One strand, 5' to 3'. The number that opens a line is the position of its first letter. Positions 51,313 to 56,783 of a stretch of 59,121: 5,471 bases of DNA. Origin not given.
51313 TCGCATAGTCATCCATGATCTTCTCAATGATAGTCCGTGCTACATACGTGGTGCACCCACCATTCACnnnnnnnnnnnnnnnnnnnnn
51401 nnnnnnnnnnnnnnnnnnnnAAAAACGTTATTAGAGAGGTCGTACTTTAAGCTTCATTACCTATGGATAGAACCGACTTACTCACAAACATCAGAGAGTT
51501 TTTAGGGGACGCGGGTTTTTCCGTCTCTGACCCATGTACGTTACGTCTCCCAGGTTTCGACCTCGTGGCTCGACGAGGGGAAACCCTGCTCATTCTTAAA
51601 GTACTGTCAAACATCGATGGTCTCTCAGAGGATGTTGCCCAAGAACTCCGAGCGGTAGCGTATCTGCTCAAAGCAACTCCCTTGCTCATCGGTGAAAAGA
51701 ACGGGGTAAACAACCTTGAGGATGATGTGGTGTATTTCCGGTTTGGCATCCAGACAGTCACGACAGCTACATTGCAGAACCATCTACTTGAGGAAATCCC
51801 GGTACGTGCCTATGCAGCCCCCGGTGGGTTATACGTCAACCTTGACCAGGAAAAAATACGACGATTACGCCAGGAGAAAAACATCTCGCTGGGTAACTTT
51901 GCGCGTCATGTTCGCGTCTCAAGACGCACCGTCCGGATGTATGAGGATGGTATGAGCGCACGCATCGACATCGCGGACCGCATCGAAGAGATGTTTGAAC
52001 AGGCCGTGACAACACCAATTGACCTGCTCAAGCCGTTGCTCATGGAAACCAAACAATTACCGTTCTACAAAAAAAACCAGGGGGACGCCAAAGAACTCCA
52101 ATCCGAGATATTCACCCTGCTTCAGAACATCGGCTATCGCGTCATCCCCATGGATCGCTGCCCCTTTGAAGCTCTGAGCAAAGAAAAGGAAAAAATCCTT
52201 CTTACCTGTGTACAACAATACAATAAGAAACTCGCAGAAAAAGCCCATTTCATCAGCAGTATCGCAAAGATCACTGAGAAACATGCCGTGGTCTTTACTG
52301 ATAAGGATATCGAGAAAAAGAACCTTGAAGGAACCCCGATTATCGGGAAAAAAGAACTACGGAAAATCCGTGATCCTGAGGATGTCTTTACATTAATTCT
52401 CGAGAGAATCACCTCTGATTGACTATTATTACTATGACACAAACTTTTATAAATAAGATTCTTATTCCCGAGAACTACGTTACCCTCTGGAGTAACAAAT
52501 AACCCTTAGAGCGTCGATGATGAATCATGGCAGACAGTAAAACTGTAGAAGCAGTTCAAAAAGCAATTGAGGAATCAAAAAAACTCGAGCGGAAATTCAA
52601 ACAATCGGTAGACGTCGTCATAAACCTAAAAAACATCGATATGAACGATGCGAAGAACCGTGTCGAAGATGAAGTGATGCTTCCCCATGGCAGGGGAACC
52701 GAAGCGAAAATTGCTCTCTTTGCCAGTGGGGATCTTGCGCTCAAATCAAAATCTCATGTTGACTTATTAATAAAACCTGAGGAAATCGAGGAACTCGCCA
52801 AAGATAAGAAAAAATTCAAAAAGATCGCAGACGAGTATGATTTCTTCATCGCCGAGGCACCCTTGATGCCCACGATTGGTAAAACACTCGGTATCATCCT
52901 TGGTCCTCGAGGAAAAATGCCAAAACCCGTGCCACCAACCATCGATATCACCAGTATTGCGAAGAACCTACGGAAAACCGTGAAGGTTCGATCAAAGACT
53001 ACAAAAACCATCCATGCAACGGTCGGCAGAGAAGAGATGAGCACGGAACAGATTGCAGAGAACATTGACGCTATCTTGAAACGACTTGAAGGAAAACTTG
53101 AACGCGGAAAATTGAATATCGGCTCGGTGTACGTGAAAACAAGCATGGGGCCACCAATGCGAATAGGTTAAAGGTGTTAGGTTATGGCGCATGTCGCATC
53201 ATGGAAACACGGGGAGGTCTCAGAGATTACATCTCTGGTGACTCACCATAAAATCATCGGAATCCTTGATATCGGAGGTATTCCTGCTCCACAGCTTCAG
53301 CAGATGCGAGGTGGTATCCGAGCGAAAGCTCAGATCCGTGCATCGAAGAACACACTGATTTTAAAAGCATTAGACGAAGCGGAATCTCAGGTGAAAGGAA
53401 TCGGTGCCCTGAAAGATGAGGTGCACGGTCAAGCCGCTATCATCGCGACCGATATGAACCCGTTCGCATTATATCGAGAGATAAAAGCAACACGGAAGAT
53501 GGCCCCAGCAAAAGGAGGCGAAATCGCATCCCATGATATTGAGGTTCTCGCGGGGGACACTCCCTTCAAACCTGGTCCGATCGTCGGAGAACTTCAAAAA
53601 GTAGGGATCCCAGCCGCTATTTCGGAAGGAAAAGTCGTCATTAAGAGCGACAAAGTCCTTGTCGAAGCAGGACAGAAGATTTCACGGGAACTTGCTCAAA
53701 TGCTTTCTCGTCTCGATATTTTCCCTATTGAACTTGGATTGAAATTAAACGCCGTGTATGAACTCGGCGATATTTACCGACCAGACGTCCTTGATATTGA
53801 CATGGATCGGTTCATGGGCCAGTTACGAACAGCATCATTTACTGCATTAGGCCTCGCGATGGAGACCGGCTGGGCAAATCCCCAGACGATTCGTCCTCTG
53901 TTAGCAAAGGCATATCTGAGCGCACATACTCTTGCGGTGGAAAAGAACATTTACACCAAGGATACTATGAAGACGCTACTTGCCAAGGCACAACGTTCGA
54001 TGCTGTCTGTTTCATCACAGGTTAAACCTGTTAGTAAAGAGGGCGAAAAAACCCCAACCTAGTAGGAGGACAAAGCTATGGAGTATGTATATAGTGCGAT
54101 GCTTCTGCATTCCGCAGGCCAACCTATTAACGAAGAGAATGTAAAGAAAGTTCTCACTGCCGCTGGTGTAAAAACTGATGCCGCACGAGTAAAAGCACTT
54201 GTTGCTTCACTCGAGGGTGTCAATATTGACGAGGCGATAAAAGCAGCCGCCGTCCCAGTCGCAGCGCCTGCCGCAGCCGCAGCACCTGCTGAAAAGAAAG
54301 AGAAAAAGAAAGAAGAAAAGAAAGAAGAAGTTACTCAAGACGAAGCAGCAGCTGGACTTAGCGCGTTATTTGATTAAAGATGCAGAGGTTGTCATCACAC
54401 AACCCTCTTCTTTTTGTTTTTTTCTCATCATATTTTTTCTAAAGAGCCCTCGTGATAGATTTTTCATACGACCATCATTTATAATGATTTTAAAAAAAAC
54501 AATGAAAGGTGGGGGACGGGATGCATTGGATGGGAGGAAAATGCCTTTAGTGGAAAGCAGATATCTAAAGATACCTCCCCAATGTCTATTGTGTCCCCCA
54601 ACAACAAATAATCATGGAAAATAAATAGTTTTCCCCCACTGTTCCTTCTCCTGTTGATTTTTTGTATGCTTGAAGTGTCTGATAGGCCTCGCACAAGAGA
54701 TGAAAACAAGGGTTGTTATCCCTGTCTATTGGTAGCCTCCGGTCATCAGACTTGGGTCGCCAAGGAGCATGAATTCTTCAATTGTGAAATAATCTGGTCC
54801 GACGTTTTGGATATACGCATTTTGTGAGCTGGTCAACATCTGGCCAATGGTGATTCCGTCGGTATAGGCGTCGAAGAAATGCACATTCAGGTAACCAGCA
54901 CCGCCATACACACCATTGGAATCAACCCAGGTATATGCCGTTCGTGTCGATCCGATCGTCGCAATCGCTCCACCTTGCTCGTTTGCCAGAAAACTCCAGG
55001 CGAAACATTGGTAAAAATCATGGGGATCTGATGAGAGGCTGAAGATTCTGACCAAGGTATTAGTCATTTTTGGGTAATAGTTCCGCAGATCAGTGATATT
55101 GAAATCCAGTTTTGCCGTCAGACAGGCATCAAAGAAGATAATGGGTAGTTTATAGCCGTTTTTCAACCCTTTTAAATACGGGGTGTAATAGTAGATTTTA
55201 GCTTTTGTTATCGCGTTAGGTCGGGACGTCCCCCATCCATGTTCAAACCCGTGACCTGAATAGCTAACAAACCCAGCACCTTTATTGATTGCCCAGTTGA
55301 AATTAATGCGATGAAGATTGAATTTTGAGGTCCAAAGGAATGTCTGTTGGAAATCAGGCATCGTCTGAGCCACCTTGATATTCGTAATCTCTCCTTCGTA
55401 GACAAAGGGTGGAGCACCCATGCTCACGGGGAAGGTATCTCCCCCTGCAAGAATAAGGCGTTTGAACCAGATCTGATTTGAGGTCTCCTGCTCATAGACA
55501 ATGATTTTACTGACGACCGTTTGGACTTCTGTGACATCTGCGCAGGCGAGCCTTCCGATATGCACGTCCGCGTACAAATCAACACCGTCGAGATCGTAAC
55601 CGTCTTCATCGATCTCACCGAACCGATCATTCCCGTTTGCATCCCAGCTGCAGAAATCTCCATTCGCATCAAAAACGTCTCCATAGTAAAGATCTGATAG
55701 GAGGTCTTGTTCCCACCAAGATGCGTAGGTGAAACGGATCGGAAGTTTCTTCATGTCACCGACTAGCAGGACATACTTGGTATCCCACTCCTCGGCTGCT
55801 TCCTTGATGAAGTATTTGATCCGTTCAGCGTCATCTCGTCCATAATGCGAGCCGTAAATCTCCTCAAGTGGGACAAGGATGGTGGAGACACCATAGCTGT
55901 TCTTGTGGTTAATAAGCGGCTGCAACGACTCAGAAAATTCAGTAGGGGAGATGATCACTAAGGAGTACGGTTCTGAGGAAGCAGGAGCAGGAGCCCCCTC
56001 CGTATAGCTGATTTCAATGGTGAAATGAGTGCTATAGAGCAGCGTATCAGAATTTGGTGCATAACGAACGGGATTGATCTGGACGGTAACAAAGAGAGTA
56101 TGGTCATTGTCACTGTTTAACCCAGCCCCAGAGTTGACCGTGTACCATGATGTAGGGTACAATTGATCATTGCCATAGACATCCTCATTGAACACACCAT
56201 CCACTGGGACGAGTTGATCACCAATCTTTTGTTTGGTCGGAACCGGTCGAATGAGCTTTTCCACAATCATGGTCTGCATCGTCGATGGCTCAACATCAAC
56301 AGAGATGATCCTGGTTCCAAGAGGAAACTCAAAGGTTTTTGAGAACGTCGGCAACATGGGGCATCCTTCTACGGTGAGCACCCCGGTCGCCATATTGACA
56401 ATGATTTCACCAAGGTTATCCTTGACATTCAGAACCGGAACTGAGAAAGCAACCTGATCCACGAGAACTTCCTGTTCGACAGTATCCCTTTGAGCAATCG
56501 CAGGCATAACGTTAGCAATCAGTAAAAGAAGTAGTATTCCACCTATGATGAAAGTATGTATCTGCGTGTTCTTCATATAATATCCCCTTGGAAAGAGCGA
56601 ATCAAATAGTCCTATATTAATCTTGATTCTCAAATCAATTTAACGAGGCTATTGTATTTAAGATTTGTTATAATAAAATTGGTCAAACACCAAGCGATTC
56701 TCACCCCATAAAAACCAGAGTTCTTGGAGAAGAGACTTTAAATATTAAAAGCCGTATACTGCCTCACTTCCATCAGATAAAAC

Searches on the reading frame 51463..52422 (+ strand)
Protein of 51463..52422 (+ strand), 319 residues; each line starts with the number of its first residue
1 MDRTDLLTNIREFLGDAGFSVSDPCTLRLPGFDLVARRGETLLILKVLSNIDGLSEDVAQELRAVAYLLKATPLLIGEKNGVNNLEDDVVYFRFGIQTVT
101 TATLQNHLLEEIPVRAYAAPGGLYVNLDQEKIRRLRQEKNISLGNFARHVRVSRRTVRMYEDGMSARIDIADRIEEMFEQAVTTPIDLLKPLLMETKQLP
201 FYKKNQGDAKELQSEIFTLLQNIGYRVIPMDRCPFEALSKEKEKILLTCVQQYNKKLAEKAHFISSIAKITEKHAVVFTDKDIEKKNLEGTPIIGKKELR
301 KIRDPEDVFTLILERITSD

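Call 49: search_protein_families(library=pfam, proteins=[window:51463-52422:+], max_evalue=0.001)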
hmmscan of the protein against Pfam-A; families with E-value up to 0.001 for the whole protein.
window:51463-52422:+ (319 aa): 1 family
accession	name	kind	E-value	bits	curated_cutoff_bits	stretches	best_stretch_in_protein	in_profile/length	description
PF01381.28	HTH_3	-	8e-05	23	23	1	132-178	1-48/55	Helix-turn-helix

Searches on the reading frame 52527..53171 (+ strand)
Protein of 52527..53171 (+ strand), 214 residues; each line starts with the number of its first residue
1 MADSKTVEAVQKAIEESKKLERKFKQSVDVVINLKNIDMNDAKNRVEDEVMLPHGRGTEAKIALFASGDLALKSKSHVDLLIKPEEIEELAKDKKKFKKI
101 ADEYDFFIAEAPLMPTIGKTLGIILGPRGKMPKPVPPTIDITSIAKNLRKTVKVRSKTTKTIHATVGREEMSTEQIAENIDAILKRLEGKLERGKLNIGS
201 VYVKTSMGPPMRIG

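Call 91: search_protein_families(library=pfam, proteins=[window:52527-53171:+], max_evalue=0.001)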
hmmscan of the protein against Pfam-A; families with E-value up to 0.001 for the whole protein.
window:52527-53171:+ (214 aa): 1 family
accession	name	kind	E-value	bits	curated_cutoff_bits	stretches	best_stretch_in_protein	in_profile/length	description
PF00687.26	Ribosomal_L1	-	4.5e-53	180.2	32.2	1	19-209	4-198/198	Ribosomal protein L1p/L10e family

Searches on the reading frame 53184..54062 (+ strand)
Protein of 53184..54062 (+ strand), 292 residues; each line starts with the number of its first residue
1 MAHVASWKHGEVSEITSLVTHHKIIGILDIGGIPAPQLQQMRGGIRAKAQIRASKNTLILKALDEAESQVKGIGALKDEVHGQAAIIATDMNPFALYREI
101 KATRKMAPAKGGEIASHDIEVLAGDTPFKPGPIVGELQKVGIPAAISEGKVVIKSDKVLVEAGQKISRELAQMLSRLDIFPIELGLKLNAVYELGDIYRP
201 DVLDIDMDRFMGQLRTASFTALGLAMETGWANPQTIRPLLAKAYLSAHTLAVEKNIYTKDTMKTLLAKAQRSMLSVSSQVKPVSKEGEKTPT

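Call 66: search_protein_families(library=pfam, proteins=[window:53184-54062:+], max_evalue=0.0001)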
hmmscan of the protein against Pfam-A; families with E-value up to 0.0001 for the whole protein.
window:53184-54062:+ (292 aa): 2 families
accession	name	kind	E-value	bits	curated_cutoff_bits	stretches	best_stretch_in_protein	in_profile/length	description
PF00466.25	Ribosomal_L10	-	5.4e-18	65.3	22.8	1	6-103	4-98/100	Ribosomal protein L10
PF17777.6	RL10P_insert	-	4.8e-17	62.1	29.1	1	109-179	1-71/71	Insertion domain in 60S ribosomal protein L10P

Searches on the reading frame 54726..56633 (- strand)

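Call 66: search_protein_families(library=pfam, proteins=[window:54726-56633:-], max_evalue=0.0001)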
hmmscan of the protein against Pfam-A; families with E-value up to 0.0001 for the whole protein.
window:54726-56633:- (635 aa): 2 families
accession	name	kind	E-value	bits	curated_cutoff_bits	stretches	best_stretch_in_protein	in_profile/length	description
PF01364.23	Peptidase_C25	-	1.3e-60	206.1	23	1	226-630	2-373/374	Peptidase family C25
PF08126.16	Propeptide_C25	-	8.3e-08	32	22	1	84-215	52-177/205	Propeptide_C25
